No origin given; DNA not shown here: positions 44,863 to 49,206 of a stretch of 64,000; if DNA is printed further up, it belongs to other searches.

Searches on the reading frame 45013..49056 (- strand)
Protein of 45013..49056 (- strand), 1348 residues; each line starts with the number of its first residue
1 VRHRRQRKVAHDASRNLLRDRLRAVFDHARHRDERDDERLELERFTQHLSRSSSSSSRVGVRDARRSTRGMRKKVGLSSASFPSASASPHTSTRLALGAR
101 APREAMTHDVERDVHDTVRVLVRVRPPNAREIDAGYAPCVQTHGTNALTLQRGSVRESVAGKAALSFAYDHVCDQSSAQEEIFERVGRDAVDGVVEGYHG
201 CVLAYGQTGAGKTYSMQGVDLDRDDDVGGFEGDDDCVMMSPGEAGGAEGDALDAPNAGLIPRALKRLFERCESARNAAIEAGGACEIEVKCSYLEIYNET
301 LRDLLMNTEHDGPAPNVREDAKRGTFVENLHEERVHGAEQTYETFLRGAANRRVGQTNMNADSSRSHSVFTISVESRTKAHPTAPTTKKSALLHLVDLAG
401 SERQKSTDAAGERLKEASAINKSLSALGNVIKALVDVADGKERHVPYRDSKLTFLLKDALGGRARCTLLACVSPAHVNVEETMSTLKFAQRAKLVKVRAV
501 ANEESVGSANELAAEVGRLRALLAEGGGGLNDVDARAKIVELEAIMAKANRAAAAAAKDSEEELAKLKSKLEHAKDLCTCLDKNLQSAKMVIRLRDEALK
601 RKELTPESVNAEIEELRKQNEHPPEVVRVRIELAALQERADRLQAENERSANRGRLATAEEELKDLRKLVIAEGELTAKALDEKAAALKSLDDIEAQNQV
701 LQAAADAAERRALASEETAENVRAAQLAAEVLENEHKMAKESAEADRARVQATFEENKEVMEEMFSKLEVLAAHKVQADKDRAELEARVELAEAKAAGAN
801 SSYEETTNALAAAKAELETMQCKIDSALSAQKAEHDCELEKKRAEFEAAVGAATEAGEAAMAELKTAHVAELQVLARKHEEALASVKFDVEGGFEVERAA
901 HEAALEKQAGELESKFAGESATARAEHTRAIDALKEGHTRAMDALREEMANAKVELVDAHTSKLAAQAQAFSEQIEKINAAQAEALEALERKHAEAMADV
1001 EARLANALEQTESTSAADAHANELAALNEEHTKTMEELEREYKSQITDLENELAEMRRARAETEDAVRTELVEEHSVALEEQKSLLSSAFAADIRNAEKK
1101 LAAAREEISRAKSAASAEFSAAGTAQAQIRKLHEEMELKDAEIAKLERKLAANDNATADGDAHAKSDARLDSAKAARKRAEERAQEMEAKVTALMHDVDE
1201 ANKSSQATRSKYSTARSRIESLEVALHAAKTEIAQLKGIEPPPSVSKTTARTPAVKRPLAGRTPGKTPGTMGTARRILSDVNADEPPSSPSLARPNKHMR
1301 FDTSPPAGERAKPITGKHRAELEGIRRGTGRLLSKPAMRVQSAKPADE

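Call 71: search_protein_families(library=pfam, proteins=[window:45013-49056:-], max_evalue=0.00001)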
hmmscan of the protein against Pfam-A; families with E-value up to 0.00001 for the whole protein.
window:45013-49056:- (1348 aa): 2 families
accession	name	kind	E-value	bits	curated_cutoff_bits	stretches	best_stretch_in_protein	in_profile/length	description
PF00225.29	Kinesin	-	3.1e-103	345.6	29.3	1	123-494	1-326/327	Kinesin motor domain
PF16796.11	Microtub_bd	-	1.4e-15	58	27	1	114-218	18-110/155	Microtubule binding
